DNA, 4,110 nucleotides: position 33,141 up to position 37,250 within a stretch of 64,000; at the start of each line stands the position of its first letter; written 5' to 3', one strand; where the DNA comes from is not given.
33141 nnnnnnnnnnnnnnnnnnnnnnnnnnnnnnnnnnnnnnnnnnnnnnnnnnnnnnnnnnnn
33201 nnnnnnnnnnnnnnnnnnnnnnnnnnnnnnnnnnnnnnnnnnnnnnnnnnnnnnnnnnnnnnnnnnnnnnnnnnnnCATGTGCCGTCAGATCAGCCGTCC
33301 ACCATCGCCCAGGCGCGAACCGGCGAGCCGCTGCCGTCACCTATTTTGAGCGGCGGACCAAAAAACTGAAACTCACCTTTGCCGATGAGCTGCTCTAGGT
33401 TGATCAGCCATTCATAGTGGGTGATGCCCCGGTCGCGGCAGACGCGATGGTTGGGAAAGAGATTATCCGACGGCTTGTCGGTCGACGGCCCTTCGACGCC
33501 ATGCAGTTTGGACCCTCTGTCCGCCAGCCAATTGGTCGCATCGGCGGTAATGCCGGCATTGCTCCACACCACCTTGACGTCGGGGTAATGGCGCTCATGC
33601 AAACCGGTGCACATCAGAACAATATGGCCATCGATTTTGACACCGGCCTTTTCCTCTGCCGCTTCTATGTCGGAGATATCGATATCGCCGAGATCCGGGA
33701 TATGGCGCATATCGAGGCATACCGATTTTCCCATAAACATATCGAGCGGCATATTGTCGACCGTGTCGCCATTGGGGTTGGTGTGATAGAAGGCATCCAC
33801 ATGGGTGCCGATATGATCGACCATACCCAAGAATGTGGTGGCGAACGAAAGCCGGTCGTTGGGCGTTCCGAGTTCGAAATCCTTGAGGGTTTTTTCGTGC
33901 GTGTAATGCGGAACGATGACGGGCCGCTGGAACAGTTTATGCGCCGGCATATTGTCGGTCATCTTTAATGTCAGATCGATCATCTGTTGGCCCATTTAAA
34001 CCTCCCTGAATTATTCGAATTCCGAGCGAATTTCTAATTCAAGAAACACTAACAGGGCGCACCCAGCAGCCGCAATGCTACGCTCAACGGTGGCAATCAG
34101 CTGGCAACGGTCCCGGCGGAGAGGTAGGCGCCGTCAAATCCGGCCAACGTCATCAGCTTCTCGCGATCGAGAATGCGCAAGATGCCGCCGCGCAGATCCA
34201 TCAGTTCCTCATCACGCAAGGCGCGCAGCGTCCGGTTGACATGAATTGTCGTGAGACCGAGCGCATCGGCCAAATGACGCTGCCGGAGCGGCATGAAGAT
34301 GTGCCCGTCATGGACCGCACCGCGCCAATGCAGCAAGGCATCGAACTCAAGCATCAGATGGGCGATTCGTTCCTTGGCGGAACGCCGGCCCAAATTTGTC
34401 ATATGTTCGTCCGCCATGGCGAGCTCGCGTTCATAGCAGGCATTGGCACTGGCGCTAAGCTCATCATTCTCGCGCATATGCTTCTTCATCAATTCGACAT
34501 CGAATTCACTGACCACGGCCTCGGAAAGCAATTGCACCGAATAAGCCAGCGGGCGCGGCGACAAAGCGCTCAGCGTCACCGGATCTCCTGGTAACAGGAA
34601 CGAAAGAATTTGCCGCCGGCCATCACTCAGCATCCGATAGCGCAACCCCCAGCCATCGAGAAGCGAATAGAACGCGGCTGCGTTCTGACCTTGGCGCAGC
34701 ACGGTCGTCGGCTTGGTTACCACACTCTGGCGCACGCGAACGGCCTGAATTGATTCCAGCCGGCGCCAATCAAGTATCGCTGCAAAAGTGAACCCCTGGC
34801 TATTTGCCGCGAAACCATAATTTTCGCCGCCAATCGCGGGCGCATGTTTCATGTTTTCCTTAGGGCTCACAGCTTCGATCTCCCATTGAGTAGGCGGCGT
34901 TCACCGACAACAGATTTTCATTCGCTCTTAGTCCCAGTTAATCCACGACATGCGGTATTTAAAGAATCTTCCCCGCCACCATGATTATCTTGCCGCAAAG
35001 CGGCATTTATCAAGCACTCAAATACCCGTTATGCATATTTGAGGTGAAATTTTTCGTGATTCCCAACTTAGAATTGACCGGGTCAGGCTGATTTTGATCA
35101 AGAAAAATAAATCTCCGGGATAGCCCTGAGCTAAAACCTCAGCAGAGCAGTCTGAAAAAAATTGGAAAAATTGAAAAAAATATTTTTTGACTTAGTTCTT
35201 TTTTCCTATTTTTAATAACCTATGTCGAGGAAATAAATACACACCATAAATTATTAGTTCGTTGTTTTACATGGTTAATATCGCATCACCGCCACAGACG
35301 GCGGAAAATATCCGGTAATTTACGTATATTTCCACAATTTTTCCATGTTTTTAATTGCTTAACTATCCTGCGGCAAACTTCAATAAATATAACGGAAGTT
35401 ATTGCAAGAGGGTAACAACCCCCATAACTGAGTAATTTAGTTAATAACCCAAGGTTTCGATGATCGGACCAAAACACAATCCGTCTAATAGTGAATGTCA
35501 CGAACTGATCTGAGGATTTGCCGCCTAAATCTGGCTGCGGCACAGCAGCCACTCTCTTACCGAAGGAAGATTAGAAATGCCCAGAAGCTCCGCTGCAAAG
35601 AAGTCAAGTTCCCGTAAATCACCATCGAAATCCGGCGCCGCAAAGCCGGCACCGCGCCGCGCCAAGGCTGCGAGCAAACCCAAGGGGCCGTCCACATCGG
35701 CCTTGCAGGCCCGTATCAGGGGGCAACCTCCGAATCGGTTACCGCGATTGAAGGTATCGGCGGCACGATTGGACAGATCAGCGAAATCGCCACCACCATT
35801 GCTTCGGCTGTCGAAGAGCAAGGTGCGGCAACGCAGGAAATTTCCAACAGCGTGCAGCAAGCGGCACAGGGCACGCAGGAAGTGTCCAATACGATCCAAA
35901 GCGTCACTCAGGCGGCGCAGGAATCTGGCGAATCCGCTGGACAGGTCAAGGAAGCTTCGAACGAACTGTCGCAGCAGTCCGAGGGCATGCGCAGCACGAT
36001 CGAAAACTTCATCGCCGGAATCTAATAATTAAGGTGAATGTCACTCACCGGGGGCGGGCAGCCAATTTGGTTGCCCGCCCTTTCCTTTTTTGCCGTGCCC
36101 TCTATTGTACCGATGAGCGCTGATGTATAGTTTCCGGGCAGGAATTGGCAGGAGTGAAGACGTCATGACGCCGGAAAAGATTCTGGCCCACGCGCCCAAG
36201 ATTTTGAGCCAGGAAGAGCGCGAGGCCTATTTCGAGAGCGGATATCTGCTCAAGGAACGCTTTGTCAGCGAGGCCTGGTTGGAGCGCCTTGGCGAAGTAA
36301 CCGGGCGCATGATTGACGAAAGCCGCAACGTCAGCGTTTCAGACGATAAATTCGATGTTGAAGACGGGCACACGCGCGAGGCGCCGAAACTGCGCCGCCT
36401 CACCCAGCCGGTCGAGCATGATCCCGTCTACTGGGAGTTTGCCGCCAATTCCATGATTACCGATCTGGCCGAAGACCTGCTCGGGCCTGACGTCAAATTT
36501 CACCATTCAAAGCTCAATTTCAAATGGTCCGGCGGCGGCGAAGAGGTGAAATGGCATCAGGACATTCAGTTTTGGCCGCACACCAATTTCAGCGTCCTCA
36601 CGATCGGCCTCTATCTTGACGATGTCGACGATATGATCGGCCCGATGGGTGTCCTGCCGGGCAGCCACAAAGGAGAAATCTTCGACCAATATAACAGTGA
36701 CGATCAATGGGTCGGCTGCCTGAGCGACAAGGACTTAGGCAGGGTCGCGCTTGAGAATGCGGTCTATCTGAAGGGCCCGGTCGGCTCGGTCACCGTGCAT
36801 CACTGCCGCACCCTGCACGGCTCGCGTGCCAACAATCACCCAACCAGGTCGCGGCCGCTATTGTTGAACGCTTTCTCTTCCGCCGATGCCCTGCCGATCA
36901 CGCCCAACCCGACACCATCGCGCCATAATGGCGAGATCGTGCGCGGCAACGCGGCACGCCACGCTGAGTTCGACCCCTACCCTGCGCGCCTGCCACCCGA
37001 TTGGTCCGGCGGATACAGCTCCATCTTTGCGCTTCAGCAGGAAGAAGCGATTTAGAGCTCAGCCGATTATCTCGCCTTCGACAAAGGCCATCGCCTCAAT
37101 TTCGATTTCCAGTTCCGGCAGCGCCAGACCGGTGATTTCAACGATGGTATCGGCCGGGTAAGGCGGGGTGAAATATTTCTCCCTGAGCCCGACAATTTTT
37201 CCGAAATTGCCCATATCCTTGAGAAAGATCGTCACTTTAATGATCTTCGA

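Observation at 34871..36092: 700-bp AT-rich island with phased A-tracts, followed by a start-less MCP C-terminal remnant that still has an intact intrinsic terminator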

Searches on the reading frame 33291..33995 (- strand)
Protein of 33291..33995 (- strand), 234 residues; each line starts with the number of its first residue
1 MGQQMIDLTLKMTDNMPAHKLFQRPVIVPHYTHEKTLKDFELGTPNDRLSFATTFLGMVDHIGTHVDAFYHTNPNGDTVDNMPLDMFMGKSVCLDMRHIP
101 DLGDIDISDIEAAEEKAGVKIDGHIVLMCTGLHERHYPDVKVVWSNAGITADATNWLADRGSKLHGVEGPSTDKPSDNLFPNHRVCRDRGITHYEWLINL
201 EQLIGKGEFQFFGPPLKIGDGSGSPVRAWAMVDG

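Call 9: search_protein_families(library=pfam, proteins=[window:33291-33995:-], max_evalue=0.01)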
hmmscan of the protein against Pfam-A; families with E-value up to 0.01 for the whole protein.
window:33291-33995:- (234 aa): 1 family
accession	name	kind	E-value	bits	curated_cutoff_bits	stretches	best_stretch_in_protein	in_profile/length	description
PF04199.19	Cyclase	-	9.9e-31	107.3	23.1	1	6-174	1-142/142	Putative cyclase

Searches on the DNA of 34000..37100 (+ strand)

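Call 11: search_dna_similar(query=window:34000-37100:+, collection=plasmids, mode=near)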
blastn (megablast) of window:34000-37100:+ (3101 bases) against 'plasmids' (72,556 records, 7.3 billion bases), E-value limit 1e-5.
No match.
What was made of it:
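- Tried and rejected: No match (call 11).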

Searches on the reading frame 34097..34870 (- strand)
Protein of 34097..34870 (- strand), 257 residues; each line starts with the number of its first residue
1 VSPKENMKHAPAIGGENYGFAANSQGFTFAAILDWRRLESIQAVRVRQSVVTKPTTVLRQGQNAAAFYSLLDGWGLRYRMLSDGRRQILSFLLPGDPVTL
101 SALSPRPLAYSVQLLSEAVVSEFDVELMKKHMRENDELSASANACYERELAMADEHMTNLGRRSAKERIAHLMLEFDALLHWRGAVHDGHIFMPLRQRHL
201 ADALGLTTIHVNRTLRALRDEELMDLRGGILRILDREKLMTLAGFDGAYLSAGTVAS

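Call 9: search_protein_families(library=pfam, proteins=[window:34097-34870:-], max_evalue=0.01)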
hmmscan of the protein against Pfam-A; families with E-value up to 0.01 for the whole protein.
window:34097-34870:- (257 aa): 2 families
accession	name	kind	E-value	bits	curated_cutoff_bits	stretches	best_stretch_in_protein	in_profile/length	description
PF13545.12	HTH_Crp_2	-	5.1e-13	49.2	27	1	167-240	1-68/70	Crp-like helix-turn-helix domain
PF00027.35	cNMP_binding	-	4.8e-09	36.5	27.5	1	53-134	6-88/89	Cyclic nucleotide-binding domain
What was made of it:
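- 34097..34870 (-): Crp/Fnr-family transcription regulator gene (cNMP-binding domain plus Crp-type HTH). It is the divergent neighbour whose promoter lies in the island. The true start may be ATG 34852. Pfam PF00027 and PF13545 (call 9).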

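Call 14: find_related_loci(query=window:34097-34870:-, collection=genome_contigs, flank=6000)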
Query window:34097-34870:- (257 aa) in genome_contigs; peptide patterns used: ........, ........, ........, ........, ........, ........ (x = any residue, [..] = any of these).
157 stretches matched a pattern; 2 encode a relative of the query (tblastn E <= 1e-3); 2 distinct loci.
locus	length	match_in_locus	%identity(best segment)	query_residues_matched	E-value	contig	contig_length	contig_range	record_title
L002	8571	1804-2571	96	1-256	2e-168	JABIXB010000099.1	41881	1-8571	MAG: Rhodospirillaceae bacterium isolate SI073_bin108 k141_974366, whole genome shotgun sequence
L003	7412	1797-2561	84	1-255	1e-146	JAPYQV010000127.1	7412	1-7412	MAG: Alphaproteobacteria bacterium isolate PW3.concoct.191_sub PW3_13539_length_7412_cov_6.843143, whole genome shotgun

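Call 34: find_related_loci(query=window:34097-34870:-, collection=metagenome_contigs, flank=7000)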
Query window:34097-34870:- (257 aa) in metagenome_contigs; peptide patterns used: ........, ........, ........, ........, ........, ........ (x = any residue, [..] = any of these).
203 stretches matched a pattern; 5 encode a relative of the query (tblastn E <= 1e-3); 5 distinct loci.
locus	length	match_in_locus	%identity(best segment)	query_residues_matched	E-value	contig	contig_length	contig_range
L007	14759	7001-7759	79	5-257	2e-138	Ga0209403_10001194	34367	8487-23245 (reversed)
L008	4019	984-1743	86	1-257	3e-119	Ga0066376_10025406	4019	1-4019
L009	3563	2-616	83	53-257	4e-114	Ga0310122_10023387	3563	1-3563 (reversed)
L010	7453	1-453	93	107-257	7e-92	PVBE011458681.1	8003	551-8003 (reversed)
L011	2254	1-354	99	139-256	5e-76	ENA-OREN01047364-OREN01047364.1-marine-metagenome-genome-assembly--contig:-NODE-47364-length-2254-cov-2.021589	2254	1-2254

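Call 46: search_protein_families(library=ncbifam, proteins=[window:34097-34870:-], max_evalue=0.001)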
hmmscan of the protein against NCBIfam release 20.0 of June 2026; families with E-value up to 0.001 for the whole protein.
window:34097-34870:- (257 aa): 5 families
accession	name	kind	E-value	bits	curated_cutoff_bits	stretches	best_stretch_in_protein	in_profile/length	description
NF045989.1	TransRegFnrLRhodb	equivalog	5.3e-18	65.1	300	1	39-246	30-238/245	transcriptional regulator FnrL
NF050806.1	TransRegFixKCaul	equivalog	2.4e-17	62.9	300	1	52-228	29-198/215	transcriptional regulator FixK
NF008365.0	PRK11161.1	subfamily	2e-13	50.2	228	1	33-245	34-245/250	fumarate/nitrate reduction transcriptional regulator Fnr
NF052518.1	TransRegLdrP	equivalog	2.7e-10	40.6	300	1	53-226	6-171/195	transcriptional regulator LdrP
NF006901.0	PRK09392.1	equivalog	3.6e-08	33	211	1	52-243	36-221/236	transcriptional activator FtrB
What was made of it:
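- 34097..34870 (-): Weak sub-threshold NCBIfam matches to FnrL and FixK (call 46).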

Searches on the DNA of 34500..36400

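Call 7: search_rna_families(source=window, start=34500, end=36400, threshold=evalue, max_evalue=1)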
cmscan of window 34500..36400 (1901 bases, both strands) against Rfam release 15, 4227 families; matches with E-value up to 1: 1.
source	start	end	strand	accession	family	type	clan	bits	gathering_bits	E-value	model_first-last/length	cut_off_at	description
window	35056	35156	+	RF02039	SPRY4-IT1_2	Gene; lncRNA;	-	16.5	40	0.99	1-120/120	no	SPRY4-IT1 conserved region 2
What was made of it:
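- No Rfam match reaches significance (best E 0.99) (call 7).
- Tried and rejected: Only a chance lncRNA match (E 0.99) (call 7).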
